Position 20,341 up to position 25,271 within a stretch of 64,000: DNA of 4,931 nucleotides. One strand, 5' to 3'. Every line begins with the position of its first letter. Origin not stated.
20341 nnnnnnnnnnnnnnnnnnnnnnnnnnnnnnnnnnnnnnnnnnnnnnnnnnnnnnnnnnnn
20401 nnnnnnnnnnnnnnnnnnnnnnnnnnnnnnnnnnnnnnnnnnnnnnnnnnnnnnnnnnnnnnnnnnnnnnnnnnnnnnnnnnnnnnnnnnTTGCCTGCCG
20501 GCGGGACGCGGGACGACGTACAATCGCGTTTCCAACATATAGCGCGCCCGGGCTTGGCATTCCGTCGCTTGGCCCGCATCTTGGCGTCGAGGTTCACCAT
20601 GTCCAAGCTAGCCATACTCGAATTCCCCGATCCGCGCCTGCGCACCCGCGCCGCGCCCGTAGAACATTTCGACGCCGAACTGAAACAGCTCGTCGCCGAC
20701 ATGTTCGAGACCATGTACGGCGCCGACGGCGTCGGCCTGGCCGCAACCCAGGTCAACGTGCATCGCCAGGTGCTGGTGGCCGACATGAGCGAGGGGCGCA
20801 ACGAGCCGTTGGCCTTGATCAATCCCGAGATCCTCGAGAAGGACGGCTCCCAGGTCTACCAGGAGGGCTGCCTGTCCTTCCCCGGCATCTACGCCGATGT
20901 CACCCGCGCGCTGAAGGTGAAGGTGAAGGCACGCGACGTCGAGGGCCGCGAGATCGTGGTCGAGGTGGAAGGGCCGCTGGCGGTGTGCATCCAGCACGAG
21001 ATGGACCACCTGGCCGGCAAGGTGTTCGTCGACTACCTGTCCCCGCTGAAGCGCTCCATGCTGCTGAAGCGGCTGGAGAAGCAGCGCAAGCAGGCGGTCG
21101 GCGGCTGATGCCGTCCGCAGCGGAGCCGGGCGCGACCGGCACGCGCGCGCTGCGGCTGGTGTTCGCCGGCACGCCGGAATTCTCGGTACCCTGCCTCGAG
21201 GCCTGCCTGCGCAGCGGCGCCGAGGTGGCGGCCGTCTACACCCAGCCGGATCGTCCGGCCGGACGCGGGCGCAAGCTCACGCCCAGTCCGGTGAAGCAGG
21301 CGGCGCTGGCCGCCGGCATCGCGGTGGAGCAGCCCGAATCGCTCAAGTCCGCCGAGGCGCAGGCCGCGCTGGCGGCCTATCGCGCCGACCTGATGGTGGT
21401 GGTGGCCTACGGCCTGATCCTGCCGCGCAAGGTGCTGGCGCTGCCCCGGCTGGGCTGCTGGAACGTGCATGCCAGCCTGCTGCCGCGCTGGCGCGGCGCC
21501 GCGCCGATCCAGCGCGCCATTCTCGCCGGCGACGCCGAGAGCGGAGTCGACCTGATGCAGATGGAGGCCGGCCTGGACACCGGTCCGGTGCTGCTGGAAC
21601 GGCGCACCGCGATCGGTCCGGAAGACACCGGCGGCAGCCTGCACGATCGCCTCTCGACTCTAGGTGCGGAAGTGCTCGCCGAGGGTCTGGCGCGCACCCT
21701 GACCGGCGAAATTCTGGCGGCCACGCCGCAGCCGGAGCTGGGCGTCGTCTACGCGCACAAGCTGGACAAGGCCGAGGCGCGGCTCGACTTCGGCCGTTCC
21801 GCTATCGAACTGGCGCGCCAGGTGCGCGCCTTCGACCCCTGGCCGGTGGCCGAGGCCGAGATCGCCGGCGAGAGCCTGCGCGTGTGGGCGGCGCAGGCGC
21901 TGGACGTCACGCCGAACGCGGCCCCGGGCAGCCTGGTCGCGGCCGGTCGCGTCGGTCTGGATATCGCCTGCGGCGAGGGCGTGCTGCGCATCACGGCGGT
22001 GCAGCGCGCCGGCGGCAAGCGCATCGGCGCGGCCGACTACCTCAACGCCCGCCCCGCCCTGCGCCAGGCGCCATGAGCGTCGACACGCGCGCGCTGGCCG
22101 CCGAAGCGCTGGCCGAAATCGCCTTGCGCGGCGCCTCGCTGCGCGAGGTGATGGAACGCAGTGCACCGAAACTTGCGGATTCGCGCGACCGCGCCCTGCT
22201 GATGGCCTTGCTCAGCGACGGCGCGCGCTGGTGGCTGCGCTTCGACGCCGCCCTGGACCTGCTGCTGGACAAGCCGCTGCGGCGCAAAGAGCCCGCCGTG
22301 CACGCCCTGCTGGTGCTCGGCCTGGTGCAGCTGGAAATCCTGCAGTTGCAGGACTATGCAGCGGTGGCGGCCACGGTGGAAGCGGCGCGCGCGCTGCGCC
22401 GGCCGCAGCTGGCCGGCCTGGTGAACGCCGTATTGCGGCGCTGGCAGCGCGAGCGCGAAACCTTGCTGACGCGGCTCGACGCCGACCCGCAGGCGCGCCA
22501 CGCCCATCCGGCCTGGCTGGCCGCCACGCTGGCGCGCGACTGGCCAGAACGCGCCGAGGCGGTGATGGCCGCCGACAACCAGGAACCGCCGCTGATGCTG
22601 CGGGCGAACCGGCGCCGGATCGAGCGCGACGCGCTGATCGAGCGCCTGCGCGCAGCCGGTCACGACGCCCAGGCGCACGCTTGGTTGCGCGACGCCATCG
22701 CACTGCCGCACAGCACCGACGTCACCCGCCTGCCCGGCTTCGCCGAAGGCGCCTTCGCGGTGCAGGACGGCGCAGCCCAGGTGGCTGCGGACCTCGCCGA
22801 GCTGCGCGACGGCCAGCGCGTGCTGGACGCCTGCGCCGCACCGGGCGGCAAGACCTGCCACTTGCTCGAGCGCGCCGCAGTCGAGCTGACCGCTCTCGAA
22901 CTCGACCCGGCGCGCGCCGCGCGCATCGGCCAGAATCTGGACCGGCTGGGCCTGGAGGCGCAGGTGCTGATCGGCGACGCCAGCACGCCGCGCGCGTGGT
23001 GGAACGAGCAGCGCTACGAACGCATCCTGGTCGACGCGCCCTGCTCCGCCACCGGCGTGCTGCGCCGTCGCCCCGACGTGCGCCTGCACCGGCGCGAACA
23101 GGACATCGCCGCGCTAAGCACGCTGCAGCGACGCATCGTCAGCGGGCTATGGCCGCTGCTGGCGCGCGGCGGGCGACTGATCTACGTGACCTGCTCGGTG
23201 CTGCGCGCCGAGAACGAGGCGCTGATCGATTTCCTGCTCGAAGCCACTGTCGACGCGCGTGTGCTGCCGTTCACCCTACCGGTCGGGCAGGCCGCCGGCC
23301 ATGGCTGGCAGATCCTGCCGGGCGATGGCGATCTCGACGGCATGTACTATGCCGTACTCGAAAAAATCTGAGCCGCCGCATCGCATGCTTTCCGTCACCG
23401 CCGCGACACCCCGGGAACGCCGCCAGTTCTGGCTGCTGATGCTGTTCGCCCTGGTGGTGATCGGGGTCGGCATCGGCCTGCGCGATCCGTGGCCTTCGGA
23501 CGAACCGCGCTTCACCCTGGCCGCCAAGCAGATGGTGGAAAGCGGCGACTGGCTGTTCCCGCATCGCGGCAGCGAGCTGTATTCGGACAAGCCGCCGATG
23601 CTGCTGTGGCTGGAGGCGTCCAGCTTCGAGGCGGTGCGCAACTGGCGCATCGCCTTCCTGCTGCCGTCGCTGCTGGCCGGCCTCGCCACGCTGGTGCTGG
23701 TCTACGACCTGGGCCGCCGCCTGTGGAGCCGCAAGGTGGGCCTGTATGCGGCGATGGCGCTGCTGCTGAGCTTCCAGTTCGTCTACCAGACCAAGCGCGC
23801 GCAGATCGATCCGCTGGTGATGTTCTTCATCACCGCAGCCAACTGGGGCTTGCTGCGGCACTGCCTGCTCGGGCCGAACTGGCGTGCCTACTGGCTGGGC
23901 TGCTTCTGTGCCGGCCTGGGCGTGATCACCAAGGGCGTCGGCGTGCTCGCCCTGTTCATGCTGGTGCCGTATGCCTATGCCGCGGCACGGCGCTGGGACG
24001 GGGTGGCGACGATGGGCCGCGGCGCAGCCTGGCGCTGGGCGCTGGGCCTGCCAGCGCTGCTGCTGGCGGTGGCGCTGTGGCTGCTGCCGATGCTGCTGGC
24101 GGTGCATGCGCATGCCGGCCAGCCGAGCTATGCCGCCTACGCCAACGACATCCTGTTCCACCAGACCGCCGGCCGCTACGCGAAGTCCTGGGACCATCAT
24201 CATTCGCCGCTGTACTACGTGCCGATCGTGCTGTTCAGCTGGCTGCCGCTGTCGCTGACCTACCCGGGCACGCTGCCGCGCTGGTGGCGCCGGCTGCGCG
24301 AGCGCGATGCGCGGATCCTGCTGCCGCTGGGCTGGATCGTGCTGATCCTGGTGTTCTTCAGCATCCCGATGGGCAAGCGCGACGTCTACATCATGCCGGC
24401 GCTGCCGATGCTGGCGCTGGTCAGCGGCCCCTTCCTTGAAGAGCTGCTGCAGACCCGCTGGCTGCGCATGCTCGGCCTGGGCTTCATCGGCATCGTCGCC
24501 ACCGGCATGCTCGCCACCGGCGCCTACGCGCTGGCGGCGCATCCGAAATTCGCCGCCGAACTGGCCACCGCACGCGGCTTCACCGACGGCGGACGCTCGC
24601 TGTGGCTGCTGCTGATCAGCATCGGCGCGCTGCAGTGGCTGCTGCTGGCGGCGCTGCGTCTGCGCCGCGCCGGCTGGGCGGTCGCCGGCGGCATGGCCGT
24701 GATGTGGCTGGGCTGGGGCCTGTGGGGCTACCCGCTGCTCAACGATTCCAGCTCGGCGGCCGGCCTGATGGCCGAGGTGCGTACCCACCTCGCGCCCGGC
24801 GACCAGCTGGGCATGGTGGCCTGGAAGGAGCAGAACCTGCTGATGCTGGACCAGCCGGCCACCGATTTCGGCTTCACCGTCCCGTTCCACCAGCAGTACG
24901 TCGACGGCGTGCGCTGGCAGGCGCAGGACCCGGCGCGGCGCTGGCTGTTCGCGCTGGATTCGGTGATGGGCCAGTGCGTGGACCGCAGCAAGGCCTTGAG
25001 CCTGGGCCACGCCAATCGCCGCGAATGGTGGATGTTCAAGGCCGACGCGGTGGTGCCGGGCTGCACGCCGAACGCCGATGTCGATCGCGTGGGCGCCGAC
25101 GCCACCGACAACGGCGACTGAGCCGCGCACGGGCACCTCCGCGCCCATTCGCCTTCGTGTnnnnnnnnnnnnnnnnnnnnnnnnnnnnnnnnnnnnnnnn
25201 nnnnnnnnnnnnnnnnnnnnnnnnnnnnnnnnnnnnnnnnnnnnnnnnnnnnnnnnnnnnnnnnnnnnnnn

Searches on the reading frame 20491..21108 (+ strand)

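Call 72: search_protein_families(library=pfam, proteins=[window:20491-21108:+], max_evalue=0.00001)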
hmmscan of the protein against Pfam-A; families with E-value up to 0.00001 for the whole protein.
window:20491-21108:+ (205 aa): 1 family
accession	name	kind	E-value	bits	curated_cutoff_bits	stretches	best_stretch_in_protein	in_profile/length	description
PF01327.26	Pep_deformylase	-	2.8e-51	173.7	22.8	1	41-188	3-155/156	Polypeptide deformylase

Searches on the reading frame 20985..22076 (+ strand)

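Call 72: search_protein_families(library=pfam, proteins=[window:20985-22076:+], max_evalue=0.00001)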
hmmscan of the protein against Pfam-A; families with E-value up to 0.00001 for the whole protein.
window:20985-22076:+ (363 aa): 2 families
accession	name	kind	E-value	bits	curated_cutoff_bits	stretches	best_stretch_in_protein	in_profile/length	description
PF00551.24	Formyl_trans_N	-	1e-42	146.4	26.1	1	58-233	3-179/181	Formyl transferase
PF02911.23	Formyl_trans_C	-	1.4e-22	80.2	21.1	1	259-355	1-98/100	Formyl transferase, C-terminal domain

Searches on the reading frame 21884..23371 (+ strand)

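Call 72: search_protein_families(library=pfam, proteins=[window:21884-23371:+], max_evalue=0.00001)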
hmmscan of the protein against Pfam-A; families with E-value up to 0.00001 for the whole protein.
window:21884-23371:+ (495 aa): 3 families
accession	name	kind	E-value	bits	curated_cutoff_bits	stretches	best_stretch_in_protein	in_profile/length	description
PF01189.24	Methyltr_RsmB-F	-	1.4e-53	182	27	1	306-492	5-198/199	16S rRNA methyltransferase RsmB/F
PF22458.1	RsmF-B_ferredox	-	9.9e-22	77.3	27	1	208-281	1-74/74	Methyltr_RsmF/B-like, ferredoxin-like domain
PF01029.23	NusB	-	1.9e-18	67.6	23.1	1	68-189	3-133/133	NusB family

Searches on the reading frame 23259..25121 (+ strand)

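Call 72: search_protein_families(library=pfam, proteins=[window:23259-25121:+], max_evalue=0.00001)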
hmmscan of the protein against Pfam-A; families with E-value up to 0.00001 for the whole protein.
window:23259-25121:+ (620 aa): 2 families
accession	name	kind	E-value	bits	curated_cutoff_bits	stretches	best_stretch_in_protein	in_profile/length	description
PF13231.12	PMT_2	-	4.5e-13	50.1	26.1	1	110-245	1-136/160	Dolichyl-phosphate-mannose-protein mannosyltransferase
PF02366.24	PMT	-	2.9e-11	43.8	22.7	1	90-284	40-241/245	Dolichyl-phosphate-mannose-protein mannosyltransferase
